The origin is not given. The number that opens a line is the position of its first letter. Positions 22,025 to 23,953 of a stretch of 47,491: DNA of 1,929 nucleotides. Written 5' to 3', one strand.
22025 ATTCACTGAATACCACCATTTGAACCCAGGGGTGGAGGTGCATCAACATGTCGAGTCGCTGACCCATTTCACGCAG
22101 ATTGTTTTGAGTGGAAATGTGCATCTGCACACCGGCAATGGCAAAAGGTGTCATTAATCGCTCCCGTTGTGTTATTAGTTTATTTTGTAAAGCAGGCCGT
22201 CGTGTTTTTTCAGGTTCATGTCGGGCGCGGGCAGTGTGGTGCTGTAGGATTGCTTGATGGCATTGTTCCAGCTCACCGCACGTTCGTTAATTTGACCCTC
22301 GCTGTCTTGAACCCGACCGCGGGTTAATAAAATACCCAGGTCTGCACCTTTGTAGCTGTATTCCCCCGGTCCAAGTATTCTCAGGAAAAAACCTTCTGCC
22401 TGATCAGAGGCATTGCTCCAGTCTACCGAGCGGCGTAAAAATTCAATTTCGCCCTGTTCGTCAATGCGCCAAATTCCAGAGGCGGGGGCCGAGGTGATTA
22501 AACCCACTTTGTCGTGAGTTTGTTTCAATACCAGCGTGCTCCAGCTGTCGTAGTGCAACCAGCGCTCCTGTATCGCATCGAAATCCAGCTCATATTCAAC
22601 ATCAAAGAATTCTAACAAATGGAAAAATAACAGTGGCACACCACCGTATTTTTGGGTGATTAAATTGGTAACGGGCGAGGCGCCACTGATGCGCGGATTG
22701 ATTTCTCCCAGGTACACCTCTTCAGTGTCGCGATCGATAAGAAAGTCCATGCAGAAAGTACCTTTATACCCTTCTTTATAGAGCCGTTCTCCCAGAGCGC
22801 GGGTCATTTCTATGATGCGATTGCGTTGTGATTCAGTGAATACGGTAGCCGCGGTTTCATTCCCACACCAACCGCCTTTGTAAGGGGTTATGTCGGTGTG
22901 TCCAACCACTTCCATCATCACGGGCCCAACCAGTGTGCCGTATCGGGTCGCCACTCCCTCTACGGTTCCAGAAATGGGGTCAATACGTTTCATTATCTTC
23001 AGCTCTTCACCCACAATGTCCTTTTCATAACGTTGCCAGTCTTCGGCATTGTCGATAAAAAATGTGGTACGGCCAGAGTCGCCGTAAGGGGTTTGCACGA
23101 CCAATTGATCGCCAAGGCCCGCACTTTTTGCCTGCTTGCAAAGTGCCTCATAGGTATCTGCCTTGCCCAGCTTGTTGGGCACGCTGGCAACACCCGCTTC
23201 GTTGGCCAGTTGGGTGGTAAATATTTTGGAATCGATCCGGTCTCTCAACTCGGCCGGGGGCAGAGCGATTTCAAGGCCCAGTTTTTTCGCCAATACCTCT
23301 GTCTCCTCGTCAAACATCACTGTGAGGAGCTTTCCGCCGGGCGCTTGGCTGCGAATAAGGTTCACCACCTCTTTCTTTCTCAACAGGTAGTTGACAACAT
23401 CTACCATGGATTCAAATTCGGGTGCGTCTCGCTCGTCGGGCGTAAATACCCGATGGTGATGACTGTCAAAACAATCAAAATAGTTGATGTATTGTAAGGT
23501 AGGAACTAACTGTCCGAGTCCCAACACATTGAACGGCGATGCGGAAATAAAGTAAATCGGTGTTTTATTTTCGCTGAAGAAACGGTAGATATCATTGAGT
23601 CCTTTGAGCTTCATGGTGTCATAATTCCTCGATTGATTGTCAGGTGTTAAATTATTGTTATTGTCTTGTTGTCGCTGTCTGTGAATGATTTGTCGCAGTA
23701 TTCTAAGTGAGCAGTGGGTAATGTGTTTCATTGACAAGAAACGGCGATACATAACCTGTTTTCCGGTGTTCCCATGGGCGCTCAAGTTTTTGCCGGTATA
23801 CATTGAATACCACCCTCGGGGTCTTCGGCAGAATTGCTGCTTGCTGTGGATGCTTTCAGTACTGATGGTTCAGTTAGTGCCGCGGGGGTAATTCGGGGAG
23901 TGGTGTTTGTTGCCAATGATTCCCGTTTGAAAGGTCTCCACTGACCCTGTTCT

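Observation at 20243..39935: Composite gamma-glutamyl/amide-bond locus with outer-membrane uptake, two periplasmic GGTs, glutamate import and dedicated sensing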

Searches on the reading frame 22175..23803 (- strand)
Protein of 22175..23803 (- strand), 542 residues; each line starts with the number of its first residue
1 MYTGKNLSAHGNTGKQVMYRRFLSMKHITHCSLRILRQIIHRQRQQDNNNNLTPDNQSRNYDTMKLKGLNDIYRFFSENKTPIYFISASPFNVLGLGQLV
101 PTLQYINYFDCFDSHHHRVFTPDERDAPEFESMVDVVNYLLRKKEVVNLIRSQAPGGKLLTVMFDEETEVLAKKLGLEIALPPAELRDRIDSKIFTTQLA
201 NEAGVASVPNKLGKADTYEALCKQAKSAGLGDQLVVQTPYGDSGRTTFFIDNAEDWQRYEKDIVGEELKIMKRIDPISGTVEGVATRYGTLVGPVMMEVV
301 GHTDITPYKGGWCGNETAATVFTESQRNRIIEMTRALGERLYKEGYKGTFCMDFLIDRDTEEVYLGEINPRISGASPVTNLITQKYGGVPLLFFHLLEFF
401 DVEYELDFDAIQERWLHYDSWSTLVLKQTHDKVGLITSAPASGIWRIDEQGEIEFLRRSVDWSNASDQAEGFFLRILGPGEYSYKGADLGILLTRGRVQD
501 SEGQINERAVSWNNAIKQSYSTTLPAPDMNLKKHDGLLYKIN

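Call 3: search_protein_families(library=pfam, proteins=[window:22175-23803:-])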
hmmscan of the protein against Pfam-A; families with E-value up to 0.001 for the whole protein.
window:22175-23803:- (542 aa): 1 family
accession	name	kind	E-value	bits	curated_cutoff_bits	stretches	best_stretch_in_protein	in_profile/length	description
PF02786.22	CPSase_L_D2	-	9.7e-05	22.4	19.8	1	341-392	149-196/211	Carbamoyl-phosphate synthase L chain, ATP binding domain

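Call 5: search_protein_families(library=ncbifam, proteins=[window:22175-23803:-], max_evalue=0.01)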
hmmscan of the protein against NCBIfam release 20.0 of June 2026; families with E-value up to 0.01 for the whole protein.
window:22175-23803:- (542 aa): 8 families
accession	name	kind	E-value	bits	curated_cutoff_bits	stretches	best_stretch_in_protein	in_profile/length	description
NF005096.0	PRK06524.1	equivalog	1e-201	670.3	684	1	54-526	4-480/493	biotin carboxylase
NF009471.0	PRK12833.1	equivalog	6.5e-08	31.5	686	1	316-383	243-307/467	acetyl-CoA carboxylase biotin carboxylase subunit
TIGR01235.1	pyruv_carbox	equivalog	1.3e-07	29.5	1114.45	1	173-255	96-176/1143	pyruvate carboxylase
NF009554.0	PRK12999.1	equivalog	4.3e-05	21.5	965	1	319-383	248-308/1147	pyruvate carboxylase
NF006367.0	PRK08591.1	subfamily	4.9e-05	22.2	597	1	316-383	241-304/451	acetyl-CoA carboxylase biotin carboxylase subunit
NF004085.0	PRK05586.1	equivalog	0.00049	19.1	723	0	316-383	241-304/448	acetyl-CoA carboxylase biotin carboxylase subunit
NF005315.0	PRK06849.1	equivalog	0.0067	15.5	406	0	308-374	216-278/389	hypothetical protein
TIGR02712.1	urea_carbox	equivalog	0.0085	13.8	1303.85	0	315-383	238-303/1201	urea carboxylase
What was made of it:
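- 22175..23614 (-): Biotin-carboxylase/PurK-like ATP-grasp protein (479 aa; the ORF extends to 23803, but homologues start at 23614); accessory module. NF005096 at 670 bits, cutoff 684 (call 5).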

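Call 16: find_homologous_proteins(query=window:22175-23803:-)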
Query window:22175-23803:- (542 aa): 5586 proteins with E <= 0.001 among 8000 candidates; the best 120 are listed.
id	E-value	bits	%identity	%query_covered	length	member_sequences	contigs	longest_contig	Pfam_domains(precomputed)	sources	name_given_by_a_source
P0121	0.0e+0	1101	100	88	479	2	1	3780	-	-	-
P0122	3.4e-272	922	82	89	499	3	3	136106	-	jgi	jgi:biotin carboxylase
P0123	4.4e-228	776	70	88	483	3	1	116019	-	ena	-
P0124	1.5e-224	765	68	88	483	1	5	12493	-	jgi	jgi:biotin carboxylase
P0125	1.4e-208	712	69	83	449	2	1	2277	-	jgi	-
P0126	4.2e-207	707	64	88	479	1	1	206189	-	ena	-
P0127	1.1e-204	699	64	88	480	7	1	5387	-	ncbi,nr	ncbi:MAG: hypothetical protein OIF34_12940 [Porticoccaceae bacterium]|nr:hypothetical protein [Porti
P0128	2.8e-204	698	61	88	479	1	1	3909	-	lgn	-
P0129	3.8e-202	691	63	88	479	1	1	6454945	-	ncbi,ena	-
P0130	9.8e-201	686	62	88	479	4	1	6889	-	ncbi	-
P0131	1.1e-197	676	61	88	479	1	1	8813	-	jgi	-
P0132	2.8e-194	665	60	85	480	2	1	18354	-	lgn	-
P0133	1.9e-193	662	61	85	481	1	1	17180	-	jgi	jgi:biotin carboxylase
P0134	1.5e-191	656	60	85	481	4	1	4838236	-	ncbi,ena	-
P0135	3.5e-191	654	58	88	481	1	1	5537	-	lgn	-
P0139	9.4e-191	653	59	85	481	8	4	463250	-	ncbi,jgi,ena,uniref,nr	ncbi:biotin carboxylase [Colwellia psychrerythraea]|uniref:Biotin carboxylase n=1 Tax=Colwellia psyc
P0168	3.1e-183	628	58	84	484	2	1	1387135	PF02786.23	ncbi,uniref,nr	ncbi:biotin carboxylase [Pseudomaricurvus alkylphenolicus]|uniref:ATP-binding protein n=1 Tax=Pseudo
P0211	1.2e-176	606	53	92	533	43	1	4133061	-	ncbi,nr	ncbi:biotin carboxylase [Roseobacter denitrificans]|nr:biotin carboxylase [Roseobacter denitrificans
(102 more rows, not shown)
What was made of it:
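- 22175..23614 (-): Homologues are 479-484 aa (call 16).
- Checked: Homologues are 479-484 aa, so the real start is ATG 23614 (call 16).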

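Call 17: find_encoding_contigs(protein=P0122, flank=10000, max_places=1)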
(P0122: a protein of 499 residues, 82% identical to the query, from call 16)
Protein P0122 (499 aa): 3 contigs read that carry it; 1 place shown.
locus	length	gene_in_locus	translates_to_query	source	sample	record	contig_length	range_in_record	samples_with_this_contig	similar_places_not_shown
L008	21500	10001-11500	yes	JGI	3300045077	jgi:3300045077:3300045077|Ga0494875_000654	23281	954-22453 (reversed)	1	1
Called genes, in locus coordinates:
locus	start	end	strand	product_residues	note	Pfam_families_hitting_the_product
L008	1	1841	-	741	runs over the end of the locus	PF07715:Plug, PF00593:TonB_dep_Rec_b-barrel, PF13505:OMP_b-brl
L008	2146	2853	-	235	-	PF01048:PNP_UDP_1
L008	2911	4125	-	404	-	PF01676:Metalloenzyme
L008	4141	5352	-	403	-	PF01773:Nucleos_tra2_N, PF07670:Gate, PF07662:Nucleos_tra2_C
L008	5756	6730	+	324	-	PF00356:LacI, PF00532:Peripla_BP_1, PF13407:Peripla_BP_4, PF13377:Peripla_BP_3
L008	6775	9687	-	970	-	PF01276:OKR_DC_1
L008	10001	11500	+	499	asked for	-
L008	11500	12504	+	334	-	PF03417:AAT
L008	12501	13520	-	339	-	PF20434:BD-FAE, PF07859:Abhydrolase_3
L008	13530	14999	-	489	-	PF00743:FMO-like (faint), PF07992:Pyr_redox_2 (faint), PF13434:Lys_Orn_oxgnase (faint), PF13450:NAD_binding_8 (weak), PF13738:Pyr_redox_3 (faint)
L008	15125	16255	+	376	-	PF12625:Arabinose_bd, PF12833:HTH_18, PF00165:HTH_AraC (weak)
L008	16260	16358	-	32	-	-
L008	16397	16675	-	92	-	-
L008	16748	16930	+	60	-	-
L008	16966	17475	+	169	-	PF10994:DUF2817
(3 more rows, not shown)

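Call 18: find_encoding_contigs(protein=P0168, flank=8000, max_places=1)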
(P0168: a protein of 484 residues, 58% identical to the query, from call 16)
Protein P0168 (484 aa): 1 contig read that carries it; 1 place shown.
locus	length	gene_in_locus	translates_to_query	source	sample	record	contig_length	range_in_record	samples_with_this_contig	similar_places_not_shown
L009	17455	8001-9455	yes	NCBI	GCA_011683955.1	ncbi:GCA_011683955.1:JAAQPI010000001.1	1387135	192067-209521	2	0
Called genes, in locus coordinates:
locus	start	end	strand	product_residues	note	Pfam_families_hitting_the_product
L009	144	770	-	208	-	PF00440:TetR_N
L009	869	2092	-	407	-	PF00144:Beta-lactamase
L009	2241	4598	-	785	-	PF07715:Plug, PF00593:TonB_dep_Rec_b-barrel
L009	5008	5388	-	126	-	-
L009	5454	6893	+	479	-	PF01425:Amidase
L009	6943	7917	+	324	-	PF03417:AAT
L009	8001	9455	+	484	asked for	PF02786:CPSase_L_D2 (faint)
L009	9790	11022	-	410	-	-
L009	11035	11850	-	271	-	PF07044:DUF1329 (faint), PF17131:TP_0789-like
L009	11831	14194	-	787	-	PF02460:Patched (faint), PF03176:MMPL, PF12349:Sterol-sensing (weak), PF03176:MMPL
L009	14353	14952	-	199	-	PF00440:TetR_N, PF16925:TetR_C_13, PF21993:TetR_C_13_2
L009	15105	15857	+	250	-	PF01955:CbiZ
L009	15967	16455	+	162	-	PF00025:Arf, PF00071:Ras, PF01926:MMR_HSR1 (weak), PF08477:Roc, PF03029:ATP_bind_1 (faint)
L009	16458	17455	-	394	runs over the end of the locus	PF12706:Lactamase_B_2 (faint)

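Call 19: find_encoding_contigs(protein=P0211, flank=8000, max_places=1)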
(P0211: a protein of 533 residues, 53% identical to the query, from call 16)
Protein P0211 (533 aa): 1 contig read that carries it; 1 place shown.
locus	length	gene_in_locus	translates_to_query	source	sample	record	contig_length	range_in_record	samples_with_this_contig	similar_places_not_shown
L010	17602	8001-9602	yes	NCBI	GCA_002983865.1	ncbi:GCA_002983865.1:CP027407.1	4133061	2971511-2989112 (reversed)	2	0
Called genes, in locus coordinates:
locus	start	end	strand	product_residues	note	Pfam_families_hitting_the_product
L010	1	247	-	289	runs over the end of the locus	PF02653:BPD_transp_2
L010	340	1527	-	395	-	PF13433:Peripla_BP_5, PF13458:Peripla_BP_6, PF01094:ANF_receptor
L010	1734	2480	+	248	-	PF00392:GntR, PF07729:FCD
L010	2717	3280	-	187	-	PF00903:Glyoxalase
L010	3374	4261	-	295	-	PF00795:CN_hydrolase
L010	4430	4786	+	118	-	-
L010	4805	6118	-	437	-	PF06808:DctM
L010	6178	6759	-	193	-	PF04290:DctQ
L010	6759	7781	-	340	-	PF03480:DctP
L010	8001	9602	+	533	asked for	-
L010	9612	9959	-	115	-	-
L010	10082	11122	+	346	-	PF03417:AAT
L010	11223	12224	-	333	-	PF01515:PTA_PTB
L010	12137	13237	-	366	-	PF00871:Acetate_kinase, PF00480:ROK (weak)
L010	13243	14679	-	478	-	PF00171:Aldedh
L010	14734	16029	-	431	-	PF00202:Aminotran_3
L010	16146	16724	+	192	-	PF13560:HTH_31, PF01381:HTH_3, PF12844:HTH_19 (weak), PF07883:Cupin_2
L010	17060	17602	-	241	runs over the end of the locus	PF01925:TauE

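Call 21: search_solved_structures(query=window:22175-23614:-, max_evalue=0.01)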
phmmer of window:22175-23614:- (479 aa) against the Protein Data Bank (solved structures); distinct sequences matched with E-value up to 0.01: 6.
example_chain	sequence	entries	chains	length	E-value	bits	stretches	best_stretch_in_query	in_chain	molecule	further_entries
8f41_I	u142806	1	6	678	9.2e-05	24.4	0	279-328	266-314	3-methylcrotonyl-CoA carboxylase, alpha-subunit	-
8f3d_H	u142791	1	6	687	9.5e-05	24.4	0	111-194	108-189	3-methylcrotonyl-CoA carboxylase alpha-subunit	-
9kkm_A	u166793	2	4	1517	0.0051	18.7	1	252-318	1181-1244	Acetyl-CoA carboxylase multifunctional enzyme AccADCB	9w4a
3tw6_A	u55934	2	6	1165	0.0092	17.8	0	109-320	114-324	Pyruvate carboxylase protein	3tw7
2qf7_A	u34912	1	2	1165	0.0092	17.8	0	109-320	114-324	Pyruvate carboxylase protein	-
3u9s_A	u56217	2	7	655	0.01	17.7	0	110-182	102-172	Methylcrotonyl-CoA carboxylase, alpha-subunit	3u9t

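Call 51: find_encoding_contigs(protein=P0129, flank=9000, max_places=1)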
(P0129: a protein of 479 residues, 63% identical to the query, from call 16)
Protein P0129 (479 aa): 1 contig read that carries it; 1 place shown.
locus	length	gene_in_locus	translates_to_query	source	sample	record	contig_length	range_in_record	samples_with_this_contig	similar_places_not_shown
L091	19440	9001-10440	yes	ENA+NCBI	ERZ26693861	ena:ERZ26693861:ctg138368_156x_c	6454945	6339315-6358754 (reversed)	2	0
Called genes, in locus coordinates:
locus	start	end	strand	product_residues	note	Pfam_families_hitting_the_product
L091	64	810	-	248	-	PF06974:WS_DGAT_C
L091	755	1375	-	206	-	PF03007:WS_DGAT_cat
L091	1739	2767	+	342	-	PF00248:Aldo_ket_red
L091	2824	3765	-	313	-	PF03553:Na_H_antiporter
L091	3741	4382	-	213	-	-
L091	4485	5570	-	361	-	PF13384:HTH_23 (weak), PF13565:HTH_32, PF13358:DDE_3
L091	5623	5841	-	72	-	-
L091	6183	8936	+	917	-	PF01276:OKR_DC_1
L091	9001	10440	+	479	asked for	-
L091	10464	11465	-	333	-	PF03417:AAT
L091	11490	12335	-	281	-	PF00795:CN_hydrolase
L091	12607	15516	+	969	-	PF07715:Plug, PF00593:TonB_dep_Rec_b-barrel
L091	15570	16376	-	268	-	-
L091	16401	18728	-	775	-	PF00512:HisKA, PF02518:HATPase_c, PF00072:Response_reg, PF01627:Hpt (weak)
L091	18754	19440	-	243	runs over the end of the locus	PF00072:Response_reg, PF00486:Trans_reg_C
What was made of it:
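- L091 has the receptor, the sensor system and the module but no GGT within 9 kb (call 51). L091 has no GGT (call 51).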

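Call 52: find_encoding_contigs(protein=P0139, flank=9000, max_places=1)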
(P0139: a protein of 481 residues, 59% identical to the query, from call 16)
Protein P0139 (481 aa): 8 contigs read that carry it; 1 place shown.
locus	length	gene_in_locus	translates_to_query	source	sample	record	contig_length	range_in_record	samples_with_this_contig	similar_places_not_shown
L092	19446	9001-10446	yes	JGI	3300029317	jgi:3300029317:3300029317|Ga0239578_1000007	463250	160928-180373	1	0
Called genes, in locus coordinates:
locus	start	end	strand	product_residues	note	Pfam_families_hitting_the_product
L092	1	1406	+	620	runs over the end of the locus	PF12228:DUF3604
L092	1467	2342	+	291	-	PF13145:Rotamase_2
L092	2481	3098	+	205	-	-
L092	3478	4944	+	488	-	PF00919:UPF0004, PF04055:Radical_SAM, PF18693:TRAM_2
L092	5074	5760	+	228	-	PF01575:MaoC_dehydratas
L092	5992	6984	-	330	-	PF03417:AAT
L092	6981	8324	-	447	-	PF00795:CN_hydrolase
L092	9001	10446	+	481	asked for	-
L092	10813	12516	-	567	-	PF00390:malic, PF03949:Malic_M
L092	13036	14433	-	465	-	PF06808:DctM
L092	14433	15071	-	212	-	PF04290:DctQ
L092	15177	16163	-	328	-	PF03480:DctP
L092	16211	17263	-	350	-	PF13609:Porin_4, PF00267:Porin_1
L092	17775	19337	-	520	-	PF13091:PLDc_2, PF00614:PLDc (weak)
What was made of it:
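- It sits next to TRAP transporters in L010 and L092 (calls 17-19, 52).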

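Call 55: search_solved_structures(query=A2, max_evalue=1)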
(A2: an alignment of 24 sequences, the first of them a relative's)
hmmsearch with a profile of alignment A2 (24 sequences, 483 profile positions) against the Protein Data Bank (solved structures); distinct sequences matched with E-value up to 1: 35.
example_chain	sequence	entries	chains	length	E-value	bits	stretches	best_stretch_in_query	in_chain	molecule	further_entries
2qf7_A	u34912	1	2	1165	3.1e-06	29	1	112-323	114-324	Pyruvate carboxylase protein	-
3tw6_A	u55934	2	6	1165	3.1e-06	29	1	112-323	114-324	Pyruvate carboxylase protein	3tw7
8f41_I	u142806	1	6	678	0.00012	23.7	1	283-334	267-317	3-methylcrotonyl-CoA carboxylase, alpha-subunit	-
8f3d_H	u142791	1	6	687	0.00013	23.7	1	283-334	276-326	3-methylcrotonyl-CoA carboxylase alpha-subunit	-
8rth_A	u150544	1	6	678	0.00059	21.5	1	271-332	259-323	3-methylcrotonyl-CoA carboxylase, putative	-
7kct_A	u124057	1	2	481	0.01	17.4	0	106-210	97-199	2-oxoglutarate carboxylase small subunit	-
7kbl_A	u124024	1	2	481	0.01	17.4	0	106-210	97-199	2-oxoglutarate carboxylase small subunit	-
3n6r_A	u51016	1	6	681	0.018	16.6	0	121-185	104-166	Propionyl-CoA carboxylase, alpha subunit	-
7kc7_A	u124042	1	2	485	0.023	16.2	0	106-210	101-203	2-oxoglutarate carboxylase small subunit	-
9kkm_A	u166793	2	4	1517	0.023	16.2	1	258-320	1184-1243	Acetyl-CoA carboxylase multifunctional enzyme AccADCB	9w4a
8sgx_S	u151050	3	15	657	0.03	15.9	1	122-186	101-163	propionyl-CoA carboxylase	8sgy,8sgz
3u9s_A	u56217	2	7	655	0.038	15.5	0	111-195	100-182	Methylcrotonyl-CoA carboxylase, alpha-subunit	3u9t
3g8d_A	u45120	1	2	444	0.056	14.9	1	283-323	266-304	Biotin carboxylase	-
4mv1_A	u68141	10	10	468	0.056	14.9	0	279-323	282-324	Biotin carboxylase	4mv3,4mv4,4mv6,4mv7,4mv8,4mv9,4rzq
3ouu_A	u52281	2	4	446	0.078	14.5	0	110-199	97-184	Biotin carboxylase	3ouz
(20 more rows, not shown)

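Call 65: predict_structure(alignment_id=A2)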
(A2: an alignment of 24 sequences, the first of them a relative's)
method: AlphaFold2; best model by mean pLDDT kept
length: 479 residues; sequences in the alignment: 24
mean_pLDDT: 88.2   pTM: 0.88
mean pLDDT of the five models: 88.2, 87.6, 87.2, 87.0, 86.2
residues with pLDDT >= 90: 303; 70-90: 141; 50-70: 22; < 50: 13
segments of 3 or more residues with pLDDT < 50: 469-479
pLDDT, mean of each block of 10 residues (from residue 1): 91 95 91 90 91 86 72 93 95 91 95 95 87 89 93 97 96 78 84 92 93 92 94 89 78 88 94 94 92 93 78 79 88 95 91 88 87 92 94 88 91 89 90 89 93 94 60 35
secondary structure, 60 per line:
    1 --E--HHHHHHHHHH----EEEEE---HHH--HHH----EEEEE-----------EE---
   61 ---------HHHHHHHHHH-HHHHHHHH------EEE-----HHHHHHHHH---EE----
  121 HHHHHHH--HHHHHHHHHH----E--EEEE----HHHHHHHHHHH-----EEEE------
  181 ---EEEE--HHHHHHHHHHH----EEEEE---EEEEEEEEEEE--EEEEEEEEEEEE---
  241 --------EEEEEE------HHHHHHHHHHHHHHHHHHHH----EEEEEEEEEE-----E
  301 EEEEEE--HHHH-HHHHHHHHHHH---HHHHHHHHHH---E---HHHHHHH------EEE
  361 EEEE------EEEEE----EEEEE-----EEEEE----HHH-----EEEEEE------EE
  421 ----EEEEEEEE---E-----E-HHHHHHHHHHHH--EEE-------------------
elements in order: H6-15 E20-24 E40-44 H70-79 H81-88 E95-97 H103-111 H121-127 H130-139 E147-150 H155-165 E171-174 E184-187 H190-200 E205-209 E213-223 E226-237 E249-254 H261-280 E285-294 E300-306 H309-312 H314-324 H328-337 H345-351 E358-364 E371-375 E380-384 E390-394 E407-412 E425-432 H444-455 E458-460
